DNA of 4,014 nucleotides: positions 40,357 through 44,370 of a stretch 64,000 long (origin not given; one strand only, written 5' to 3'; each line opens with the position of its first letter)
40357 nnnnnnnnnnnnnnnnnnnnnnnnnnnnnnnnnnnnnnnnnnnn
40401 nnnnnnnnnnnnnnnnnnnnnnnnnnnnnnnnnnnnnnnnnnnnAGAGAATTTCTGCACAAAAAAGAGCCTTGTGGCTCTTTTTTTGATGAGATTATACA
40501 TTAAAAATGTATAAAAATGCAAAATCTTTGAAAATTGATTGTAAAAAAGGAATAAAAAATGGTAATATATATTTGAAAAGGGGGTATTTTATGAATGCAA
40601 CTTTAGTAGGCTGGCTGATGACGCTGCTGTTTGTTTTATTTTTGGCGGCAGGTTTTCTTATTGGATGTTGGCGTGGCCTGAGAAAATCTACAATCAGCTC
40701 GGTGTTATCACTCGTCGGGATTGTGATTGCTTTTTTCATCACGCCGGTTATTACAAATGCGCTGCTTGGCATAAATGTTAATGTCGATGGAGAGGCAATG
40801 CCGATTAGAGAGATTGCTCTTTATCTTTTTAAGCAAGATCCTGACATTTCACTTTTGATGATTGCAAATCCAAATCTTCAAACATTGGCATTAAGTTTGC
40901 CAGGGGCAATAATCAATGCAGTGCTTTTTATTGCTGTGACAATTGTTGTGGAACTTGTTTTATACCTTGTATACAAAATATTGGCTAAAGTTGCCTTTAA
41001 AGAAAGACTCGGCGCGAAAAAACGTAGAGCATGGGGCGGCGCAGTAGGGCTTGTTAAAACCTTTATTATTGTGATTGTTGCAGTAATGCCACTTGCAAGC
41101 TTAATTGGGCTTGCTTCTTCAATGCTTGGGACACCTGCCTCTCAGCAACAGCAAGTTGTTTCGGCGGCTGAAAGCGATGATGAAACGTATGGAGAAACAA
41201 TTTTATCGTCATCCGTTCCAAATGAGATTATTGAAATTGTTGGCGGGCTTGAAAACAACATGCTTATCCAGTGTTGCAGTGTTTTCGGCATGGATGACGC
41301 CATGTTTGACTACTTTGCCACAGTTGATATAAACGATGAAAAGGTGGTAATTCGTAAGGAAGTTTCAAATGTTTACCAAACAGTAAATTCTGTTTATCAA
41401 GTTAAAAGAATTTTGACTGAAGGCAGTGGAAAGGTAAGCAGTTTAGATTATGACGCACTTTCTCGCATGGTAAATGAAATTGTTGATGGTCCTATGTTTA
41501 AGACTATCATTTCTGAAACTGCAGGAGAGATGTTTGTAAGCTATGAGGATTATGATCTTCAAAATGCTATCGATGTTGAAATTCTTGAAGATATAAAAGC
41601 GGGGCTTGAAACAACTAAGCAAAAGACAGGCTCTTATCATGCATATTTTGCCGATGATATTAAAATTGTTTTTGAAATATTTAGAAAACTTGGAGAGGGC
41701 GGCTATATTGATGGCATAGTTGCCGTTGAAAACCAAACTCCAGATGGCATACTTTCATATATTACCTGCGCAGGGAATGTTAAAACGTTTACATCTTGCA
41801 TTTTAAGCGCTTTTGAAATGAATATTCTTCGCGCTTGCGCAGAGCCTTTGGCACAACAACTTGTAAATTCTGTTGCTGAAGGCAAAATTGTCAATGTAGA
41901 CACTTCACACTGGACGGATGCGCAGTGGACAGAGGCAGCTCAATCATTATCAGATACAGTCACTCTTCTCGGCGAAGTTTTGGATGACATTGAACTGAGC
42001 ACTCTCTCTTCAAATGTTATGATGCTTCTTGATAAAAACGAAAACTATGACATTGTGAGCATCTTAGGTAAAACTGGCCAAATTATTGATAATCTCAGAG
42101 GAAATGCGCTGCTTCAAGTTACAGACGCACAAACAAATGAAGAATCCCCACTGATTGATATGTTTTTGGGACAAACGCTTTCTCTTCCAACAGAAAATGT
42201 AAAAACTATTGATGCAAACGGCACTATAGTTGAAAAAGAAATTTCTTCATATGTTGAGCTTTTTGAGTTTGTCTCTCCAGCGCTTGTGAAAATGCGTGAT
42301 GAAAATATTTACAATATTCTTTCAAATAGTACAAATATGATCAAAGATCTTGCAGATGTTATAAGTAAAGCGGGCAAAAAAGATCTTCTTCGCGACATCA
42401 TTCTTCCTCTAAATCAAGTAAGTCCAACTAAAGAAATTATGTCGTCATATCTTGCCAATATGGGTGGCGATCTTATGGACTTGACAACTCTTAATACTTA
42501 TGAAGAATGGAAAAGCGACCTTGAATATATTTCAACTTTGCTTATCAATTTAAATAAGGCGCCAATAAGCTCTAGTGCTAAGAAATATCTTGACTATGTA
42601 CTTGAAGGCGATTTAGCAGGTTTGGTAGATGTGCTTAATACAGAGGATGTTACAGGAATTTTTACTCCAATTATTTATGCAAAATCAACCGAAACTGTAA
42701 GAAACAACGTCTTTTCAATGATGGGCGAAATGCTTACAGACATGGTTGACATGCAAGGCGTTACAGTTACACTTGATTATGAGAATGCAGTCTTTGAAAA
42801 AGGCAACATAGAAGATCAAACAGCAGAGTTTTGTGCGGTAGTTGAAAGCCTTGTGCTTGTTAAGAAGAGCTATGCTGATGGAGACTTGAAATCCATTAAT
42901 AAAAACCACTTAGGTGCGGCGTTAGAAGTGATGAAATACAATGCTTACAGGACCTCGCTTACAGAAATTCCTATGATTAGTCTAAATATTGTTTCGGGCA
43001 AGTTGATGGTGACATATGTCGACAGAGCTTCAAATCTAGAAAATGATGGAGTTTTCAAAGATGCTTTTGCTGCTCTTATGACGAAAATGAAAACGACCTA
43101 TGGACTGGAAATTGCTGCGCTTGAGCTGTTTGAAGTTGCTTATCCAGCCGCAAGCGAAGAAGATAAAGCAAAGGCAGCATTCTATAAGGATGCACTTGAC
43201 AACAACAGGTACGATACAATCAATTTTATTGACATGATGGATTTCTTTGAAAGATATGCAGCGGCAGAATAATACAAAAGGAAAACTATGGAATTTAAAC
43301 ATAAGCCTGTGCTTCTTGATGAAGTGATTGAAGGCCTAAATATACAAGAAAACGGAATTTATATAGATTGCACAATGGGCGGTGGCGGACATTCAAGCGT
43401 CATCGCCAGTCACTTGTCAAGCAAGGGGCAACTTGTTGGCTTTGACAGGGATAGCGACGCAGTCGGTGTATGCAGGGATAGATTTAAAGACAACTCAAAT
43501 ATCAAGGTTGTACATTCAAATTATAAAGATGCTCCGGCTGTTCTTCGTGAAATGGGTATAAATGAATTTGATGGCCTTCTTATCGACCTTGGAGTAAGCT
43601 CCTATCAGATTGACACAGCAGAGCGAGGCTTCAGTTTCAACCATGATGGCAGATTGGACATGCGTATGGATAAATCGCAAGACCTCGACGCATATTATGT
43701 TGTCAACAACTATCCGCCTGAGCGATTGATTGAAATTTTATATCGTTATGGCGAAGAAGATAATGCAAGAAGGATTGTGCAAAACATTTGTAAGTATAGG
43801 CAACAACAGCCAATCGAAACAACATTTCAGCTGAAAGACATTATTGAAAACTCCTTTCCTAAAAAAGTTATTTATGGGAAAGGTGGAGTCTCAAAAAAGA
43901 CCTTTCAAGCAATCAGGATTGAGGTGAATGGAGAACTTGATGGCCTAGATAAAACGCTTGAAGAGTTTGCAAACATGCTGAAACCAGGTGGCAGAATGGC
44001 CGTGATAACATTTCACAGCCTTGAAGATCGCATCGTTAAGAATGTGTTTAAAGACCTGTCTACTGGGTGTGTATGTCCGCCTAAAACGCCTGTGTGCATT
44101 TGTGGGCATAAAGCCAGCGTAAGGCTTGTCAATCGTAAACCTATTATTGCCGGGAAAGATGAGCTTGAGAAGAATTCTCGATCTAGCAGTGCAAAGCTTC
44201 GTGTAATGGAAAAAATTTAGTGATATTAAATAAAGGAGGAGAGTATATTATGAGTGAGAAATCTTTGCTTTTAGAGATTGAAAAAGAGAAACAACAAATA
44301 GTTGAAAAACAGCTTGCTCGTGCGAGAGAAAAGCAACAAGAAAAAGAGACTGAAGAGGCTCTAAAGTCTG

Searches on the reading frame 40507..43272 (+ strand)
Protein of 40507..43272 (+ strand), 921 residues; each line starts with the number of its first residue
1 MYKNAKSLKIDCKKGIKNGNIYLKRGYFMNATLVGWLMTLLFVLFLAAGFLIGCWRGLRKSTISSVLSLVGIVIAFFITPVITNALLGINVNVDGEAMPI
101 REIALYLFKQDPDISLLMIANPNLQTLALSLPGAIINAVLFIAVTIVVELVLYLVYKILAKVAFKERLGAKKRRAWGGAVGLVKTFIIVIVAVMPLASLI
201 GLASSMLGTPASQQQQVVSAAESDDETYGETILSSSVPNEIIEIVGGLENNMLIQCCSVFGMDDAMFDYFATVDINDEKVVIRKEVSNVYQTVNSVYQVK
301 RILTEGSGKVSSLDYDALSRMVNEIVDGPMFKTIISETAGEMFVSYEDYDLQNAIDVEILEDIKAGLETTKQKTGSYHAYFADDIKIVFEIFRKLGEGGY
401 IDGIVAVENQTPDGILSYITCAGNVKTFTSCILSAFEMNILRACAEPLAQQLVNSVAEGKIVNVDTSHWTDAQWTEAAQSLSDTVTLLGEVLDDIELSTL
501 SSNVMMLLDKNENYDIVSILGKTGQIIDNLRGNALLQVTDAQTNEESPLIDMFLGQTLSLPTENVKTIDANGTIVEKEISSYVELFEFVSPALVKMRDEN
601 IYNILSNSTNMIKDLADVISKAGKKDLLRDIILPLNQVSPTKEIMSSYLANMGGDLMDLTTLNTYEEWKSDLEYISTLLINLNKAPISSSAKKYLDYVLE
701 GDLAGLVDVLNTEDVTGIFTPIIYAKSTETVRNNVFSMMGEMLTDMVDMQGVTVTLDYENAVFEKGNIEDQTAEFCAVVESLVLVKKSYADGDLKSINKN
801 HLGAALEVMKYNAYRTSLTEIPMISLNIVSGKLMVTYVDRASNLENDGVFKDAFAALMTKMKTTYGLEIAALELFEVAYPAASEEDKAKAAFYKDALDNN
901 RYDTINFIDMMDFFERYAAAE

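Call 8: search_protein_families(library=pfam, proteins=[window:40507-43272:+], max_evalue=0.001)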
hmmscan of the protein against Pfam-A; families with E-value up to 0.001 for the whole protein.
window:40507-43272:+ (921 aa): 1 family
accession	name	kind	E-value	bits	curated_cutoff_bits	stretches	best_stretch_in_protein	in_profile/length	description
PF02674.22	Colicin_V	-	1.3e-09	38.6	29.3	1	40-205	3-126/144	Colicin V production protein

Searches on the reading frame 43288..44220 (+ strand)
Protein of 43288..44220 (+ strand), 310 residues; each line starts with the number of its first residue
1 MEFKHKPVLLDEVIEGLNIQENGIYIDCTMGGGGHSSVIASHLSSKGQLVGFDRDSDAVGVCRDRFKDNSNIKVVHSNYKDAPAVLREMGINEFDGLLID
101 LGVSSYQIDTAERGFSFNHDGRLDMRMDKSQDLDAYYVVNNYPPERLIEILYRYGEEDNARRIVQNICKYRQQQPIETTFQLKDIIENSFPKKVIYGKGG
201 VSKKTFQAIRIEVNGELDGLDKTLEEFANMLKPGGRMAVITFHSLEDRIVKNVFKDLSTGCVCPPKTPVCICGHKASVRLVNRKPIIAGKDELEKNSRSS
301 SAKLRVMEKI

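Call 8: search_protein_families(library=pfam, proteins=[window:43288-44220:+], max_evalue=0.001)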
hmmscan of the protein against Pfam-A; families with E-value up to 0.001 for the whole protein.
window:43288-44220:+ (310 aa): 5 families
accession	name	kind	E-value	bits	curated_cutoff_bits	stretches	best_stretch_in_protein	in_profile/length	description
PF01795.25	Methyltransf_5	-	4.7e-115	384.7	27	1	2-310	1-309/309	MraW methylase family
PF13847.12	Methyltransf_31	-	1.5e-07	31.6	27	0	21-83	3-67/145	Methyltransferase domain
PF13649.12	Methyltransf_25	-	2.4e-05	25.4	27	0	27-84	3-60/97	Methyltransferase domain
PF01209.24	Ubie_methyltran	-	0.00058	19.7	20.1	0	221-257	133-169/233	ubiE/COQ5 methyltransferase family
PF08241.18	Methyltransf_11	-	0.00093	20.2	21.2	0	28-83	3-55/95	Methyltransferase domain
